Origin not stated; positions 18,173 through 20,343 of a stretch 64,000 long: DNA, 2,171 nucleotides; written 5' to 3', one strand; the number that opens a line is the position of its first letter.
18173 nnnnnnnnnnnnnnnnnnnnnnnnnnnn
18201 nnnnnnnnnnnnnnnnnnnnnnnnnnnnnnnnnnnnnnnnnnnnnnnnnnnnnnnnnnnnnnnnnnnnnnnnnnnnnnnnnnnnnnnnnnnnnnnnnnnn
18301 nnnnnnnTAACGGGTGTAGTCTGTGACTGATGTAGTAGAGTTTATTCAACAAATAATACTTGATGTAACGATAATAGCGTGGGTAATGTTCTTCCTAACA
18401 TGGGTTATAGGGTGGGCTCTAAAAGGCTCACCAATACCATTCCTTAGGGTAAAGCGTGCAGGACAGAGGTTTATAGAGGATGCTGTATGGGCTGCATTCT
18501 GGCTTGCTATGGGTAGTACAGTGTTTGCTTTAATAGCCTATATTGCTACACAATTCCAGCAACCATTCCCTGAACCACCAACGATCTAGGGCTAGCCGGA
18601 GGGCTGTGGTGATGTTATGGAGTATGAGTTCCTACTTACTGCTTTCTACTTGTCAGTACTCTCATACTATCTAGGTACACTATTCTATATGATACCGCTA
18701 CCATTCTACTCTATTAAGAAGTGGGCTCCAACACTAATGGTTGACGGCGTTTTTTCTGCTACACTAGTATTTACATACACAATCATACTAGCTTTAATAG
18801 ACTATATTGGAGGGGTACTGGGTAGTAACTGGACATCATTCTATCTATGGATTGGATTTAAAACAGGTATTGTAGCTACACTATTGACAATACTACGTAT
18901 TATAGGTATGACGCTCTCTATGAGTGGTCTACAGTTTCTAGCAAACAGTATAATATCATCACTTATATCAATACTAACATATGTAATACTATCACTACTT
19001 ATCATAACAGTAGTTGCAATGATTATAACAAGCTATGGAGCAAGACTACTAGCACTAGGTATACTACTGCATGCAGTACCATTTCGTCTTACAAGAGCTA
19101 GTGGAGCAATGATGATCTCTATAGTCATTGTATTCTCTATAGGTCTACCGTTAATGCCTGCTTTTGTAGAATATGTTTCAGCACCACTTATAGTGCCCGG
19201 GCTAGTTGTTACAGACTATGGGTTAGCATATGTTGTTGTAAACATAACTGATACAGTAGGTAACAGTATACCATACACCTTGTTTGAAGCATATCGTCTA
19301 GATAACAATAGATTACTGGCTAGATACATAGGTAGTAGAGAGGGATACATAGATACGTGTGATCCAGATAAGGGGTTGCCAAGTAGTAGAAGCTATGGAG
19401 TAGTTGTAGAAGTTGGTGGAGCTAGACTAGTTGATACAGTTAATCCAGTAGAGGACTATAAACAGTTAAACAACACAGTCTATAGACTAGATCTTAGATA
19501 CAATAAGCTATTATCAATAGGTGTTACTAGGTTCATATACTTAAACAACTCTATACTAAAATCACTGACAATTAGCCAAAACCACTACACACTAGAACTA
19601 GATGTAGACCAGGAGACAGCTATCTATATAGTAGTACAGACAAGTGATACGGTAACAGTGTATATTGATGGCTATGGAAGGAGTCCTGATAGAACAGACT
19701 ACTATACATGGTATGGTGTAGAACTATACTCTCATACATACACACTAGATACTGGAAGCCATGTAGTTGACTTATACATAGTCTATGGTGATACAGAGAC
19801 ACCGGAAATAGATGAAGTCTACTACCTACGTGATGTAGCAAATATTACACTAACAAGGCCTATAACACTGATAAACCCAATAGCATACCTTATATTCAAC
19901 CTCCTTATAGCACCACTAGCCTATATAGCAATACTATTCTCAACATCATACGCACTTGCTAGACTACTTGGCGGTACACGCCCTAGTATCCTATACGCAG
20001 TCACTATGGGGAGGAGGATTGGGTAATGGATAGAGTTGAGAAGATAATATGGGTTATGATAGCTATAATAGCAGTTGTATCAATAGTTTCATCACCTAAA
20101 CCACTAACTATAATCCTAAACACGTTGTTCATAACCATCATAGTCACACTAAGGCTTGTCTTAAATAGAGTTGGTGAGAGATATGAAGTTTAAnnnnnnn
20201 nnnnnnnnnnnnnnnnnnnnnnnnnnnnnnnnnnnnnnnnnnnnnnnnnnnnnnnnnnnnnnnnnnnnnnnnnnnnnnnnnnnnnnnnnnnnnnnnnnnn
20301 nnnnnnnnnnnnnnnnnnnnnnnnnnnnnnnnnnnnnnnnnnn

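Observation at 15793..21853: Six-gene operon with a complete Ced/T4SS-like core (VirB2-, VirB6-, VirB3-, VirB4-like) plus two extra anchored glycoproteins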

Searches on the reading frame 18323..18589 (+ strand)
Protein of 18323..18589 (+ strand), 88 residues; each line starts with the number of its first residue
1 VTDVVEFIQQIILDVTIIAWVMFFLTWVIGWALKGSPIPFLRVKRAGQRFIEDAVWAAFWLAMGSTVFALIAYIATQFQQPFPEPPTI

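Call 5: search_protein_families(library=pfam, proteins=[window:18323-18589:+], max_evalue=1)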
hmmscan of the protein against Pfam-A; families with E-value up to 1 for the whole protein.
window:18323-18589:+ (88 aa): 2 families
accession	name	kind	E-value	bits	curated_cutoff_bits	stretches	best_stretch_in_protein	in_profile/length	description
PF06271.18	RDD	-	0.08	13.7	24.1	1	12-75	12-61/137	RDD family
PF09125.15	COX2-transmemb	-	0.12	12.6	25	1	56-74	16-34/38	Cytochrome C oxidase subunit II, transmembrane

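Call 6: search_protein_families(library=ncbifam, proteins=[window:18323-18589:+], max_evalue=1)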
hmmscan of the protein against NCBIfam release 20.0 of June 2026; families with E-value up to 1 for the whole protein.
window:18323-18589:+ (88 aa): 3 families
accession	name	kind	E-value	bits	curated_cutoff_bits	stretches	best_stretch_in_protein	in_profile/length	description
NF041797.1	Ced_CedA1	equivalog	3.1e-37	126.5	100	1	4-77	1-74/75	DNA import protein CedA1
NF053657.1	CedE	equivalog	4.9e-08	33.1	400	1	15-74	6-65/260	DNA-translocating protein CedE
NF041796.2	Ced_CedA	equivalog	1.3e-07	31.5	330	1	15-77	7-69/259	DNA import protein CedA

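Call 7: search_solved_structures(query=window:18323-18589:+, max_evalue=10, show_alignments=3)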
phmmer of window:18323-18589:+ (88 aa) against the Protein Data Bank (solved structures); distinct sequences matched with E-value up to 10: 8.
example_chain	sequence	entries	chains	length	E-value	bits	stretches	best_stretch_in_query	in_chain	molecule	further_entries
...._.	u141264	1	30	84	5.6e-24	87.2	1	2-75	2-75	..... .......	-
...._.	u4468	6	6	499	1.3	12.5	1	22-85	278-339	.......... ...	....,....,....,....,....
1e4m_M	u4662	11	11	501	1.3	12.5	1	22-85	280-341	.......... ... | GLYCOSIDASE | MYROSINASE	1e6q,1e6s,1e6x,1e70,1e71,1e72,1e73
8jbf_B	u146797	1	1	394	1.5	12.3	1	48-75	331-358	Neuromedin-K receptor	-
2ks9_A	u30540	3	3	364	1.6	12.2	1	36-75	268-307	Substance-P receptor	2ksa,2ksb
7p00_R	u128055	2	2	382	1.8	12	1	37-75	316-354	Substance-P receptor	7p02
7rmg_R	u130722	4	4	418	2.1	11.8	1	37-75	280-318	Substance-P receptor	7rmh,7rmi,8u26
6hll_A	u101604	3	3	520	3.3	11.2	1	36-75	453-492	Substance-P receptor,GlgA glycogen synthase,Substance-P receptor | Substance-P receptor,Substance-P receptor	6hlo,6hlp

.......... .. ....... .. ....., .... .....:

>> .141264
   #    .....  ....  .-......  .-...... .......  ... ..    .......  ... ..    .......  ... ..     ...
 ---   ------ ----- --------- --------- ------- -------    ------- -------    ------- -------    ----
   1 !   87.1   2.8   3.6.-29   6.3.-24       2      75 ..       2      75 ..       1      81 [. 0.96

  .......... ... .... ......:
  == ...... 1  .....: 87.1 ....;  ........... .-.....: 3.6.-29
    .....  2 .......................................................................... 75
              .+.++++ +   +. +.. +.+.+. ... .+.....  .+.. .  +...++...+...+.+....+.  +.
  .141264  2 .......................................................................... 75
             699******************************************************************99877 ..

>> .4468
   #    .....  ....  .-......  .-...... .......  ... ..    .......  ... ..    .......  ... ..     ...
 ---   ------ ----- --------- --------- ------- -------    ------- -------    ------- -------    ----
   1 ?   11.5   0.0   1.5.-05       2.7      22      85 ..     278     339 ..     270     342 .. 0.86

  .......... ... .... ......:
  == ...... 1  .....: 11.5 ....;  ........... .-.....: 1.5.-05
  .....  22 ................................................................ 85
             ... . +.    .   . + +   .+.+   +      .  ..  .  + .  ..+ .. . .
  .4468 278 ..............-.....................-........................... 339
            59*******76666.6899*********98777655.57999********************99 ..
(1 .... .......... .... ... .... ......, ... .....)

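Call 31: find_related_loci(query=A1, collection=genome_contigs, flank=10000)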
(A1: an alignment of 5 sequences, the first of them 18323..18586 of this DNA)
Query A1 (88 aa) in genome_contigs; peptide patterns used: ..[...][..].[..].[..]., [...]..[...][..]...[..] (x = any residue, [..] = any of these).
170 stretches matched a pattern; 105 encode a relative of the query (tblastn E <= 1e-3); the best 80 are kept; 80 distinct loci.
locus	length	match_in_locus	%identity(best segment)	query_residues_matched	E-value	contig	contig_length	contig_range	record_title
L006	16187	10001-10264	95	1-88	2e-51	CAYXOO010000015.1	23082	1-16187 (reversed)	MAG TPA_asm: uncultured Desulfurococcaceae archaeon isolate SRP141559_co1_255 genome assembly, contig: NODE_990_length_2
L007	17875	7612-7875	83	1-88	3e-47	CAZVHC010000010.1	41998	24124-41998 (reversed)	MAG TPA_asm: uncultured Desulfurococcaceae archaeon isolate SRP141559_co1_74 genome assembly, contig: NODE_286_length_41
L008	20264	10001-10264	80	1-88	2e-46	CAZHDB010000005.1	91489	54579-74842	MAG TPA_asm: uncultured Desulfurococcaceae archaeon isolate binchicken_co184_125 genome assembly, contig: NODE_184_lengt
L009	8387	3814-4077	78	1-88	3e-46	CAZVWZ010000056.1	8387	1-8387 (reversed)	MAG TPA_asm: uncultured Desulfurococcaceae archaeon isolate binchicken_co6_445 genome assembly, contig: NODE_10866_lengt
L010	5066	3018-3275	80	1-86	1e-45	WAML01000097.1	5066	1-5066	MAG: Desulfurococcales archaeon isolate S139_91_esom k151_316898, whole genome shotgun sequence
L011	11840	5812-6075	78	1-88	4e-45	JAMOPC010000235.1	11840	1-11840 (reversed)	MAG: Desulfurococcales archaeon isolate 4559-240_metabat1_scaf2bin.015 4559-240_scaffold_2952_c1, whole genome shotgun s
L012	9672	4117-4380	77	1-88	2e-44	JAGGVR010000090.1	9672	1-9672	MAG: Staphylothermus sp. isolate AUK105 PB_MBMC_059_c_000000000083, whole genome shotgun sequence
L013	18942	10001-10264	75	1-88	7e-43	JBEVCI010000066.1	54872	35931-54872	MAG: Thermoprotei archaeon isolate 2_1_SS_W3_F1_Bin002_Water NODE_89_length_54917_cov_13.300007, whole genome shotgun se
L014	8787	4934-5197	73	1-88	2e-42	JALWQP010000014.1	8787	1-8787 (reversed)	MAG: Desulfurococcales archaeon isolate M2_metabat1_scaf2bin.071 M2_NODE_12177_length_8787_cov_2.438684, whole genome sh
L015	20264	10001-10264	73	1-88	2e-42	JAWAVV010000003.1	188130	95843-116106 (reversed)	MAG: Desulfurococcaceae archaeon isolate ZMQR_201912_bins_1 ZMQR_201912_bins_1_scaffold_3, whole genome shotgun sequence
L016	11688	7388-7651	72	1-88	3e-42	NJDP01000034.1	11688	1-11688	MAG: Desulfurococcales archaeon ex4484_58 ex4484_58_scaffold_3127_length_11688__count_1630, whole genome shotgun sequenc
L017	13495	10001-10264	74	1-88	3e-42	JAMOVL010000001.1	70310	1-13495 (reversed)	MAG: Desulfurococcales archaeon isolate PIR-30_metabat2_scaf2bin.025 PIR-30_scaffold_104_c1, whole genome shotgun sequen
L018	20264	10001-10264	73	1-88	5e-42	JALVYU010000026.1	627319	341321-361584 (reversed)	MAG: Desulfurococcales archaeon isolate T10_maxbin2_scaf2bin.134 T10_NODE_1_length_627319_cov_36.207110, whole genome sh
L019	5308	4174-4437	73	1-88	7e-42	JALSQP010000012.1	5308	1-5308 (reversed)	MAG: Desulfurococcales archaeon isolate 356-284_metabat2_scaf2bin.148 356-284_scaffold_12168_c1, whole genome shotgun se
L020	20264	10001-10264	67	1-88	6e-40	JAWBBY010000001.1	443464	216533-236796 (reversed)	MAG: Desulfurococcaceae archaeon isolate GMQP_201705_bins_42 GMQP_201705_bins_42_scaffold_1, whole genome shotgun sequen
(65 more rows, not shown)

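Call 88: search_dna_similar(query=window:18323-18586:+, collection=plasmids, mode=protein, max_evalue=0.01, max_rows=10)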
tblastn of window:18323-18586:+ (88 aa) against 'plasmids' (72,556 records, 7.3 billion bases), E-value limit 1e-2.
No match.

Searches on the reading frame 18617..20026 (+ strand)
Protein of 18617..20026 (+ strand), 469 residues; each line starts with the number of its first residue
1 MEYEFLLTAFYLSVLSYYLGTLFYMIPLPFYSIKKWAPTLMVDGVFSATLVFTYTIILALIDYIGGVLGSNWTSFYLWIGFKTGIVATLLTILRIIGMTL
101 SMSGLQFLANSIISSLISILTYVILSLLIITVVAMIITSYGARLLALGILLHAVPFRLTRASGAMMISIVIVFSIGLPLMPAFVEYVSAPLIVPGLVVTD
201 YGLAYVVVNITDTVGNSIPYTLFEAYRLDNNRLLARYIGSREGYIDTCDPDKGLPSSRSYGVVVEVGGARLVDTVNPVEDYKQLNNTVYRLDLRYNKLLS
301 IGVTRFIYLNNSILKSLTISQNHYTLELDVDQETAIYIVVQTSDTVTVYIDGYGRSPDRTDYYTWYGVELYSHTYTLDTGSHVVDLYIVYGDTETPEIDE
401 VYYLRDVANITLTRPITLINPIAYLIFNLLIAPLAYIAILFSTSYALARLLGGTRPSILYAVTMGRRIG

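Call 5: search_protein_families(library=pfam, proteins=[window:18617-20026:+], max_evalue=1)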
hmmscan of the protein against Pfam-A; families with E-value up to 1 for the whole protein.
window:18617-20026:+ (469 aa): 2 families
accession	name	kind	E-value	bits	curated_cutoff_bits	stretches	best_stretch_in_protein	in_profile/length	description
PF10707.15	YrbL-PhoP_reg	-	0.17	12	31.5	1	194-217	69-92/185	PhoP regulatory network protein YrbL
PF12733.13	Cadherin-like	-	0.23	12.3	24.2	1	321-395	15-78/89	Cadherin-like beta sandwich domain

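Call 6: search_protein_families(library=ncbifam, proteins=[window:18617-20026:+], max_evalue=1)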
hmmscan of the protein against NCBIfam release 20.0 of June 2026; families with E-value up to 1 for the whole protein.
window:18617-20026:+ (469 aa): 3 families
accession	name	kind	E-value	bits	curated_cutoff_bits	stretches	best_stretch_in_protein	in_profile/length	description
NF041796.2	Ced_CedA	equivalog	4.2e-38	131.4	330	2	3-190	5-194/259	DNA import protein CedA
NF053657.1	CedE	equivalog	5.3e-29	101.8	400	2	3-197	4-204/260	DNA-translocating protein CedE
NF041797.1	Ced_CedA1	equivalog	0.0024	17.9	100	1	7-65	14-72/75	DNA import protein CedA1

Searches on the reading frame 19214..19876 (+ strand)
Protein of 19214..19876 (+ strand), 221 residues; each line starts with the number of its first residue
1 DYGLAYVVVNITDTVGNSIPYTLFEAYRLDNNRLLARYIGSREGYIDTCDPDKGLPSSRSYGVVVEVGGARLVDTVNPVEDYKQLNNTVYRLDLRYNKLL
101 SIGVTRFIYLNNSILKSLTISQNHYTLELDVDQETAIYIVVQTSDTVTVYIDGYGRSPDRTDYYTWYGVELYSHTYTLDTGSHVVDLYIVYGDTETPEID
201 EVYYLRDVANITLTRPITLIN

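Call 92: search_protein_families(library=ncbifam, proteins=[window:19214-19876:+], max_evalue=1)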
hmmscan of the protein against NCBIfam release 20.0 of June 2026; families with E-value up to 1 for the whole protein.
window:19214-19876:+ (221 aa): 0 families

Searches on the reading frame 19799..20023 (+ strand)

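Call 92: search_protein_families(library=ncbifam, proteins=[window:19799-20023:+], max_evalue=1)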
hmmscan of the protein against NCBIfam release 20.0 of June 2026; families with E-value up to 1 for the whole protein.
window:19799-20023:+ (75 aa): 1 family
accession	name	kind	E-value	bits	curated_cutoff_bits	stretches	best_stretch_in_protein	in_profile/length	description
NF053657.1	CedE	equivalog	0.0053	16.6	400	1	22-61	213-252/260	DNA-translocating protein CedE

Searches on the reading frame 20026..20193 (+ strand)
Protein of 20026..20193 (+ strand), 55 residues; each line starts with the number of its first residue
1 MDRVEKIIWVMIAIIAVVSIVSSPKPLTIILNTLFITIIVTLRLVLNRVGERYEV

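Call 5: search_protein_families(library=pfam, proteins=[window:20026-20193:+], max_evalue=1)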
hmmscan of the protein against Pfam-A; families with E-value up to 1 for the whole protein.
window:20026-20193:+ (55 aa): 0 families

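Call 6: search_protein_families(library=ncbifam, proteins=[window:20026-20193:+], max_evalue=1)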
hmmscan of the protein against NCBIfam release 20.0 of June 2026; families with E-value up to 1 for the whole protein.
window:20026-20193:+ (55 aa): 0 families

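Call 79: search_solved_structures(query=A7, max_evalue=10)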
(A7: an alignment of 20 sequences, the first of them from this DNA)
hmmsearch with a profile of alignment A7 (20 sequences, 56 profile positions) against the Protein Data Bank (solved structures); distinct sequences matched with E-value up to 10: 4.
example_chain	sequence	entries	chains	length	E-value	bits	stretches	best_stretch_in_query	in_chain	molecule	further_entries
7nfx_v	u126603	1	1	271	1.5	11.9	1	30-54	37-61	Signal recognition particle receptor subunit beta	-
2wad_A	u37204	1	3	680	2.5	11.2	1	26-49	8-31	PENICILLIN-BINDING PROTEIN 2B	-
2wae_A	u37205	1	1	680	2.5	11.2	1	26-49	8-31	PENICILLIN-BINDING PROTEIN 2B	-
2waf_A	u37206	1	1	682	2.6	11.1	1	26-49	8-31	PENICILLIN-BINDING PROTEIN 2B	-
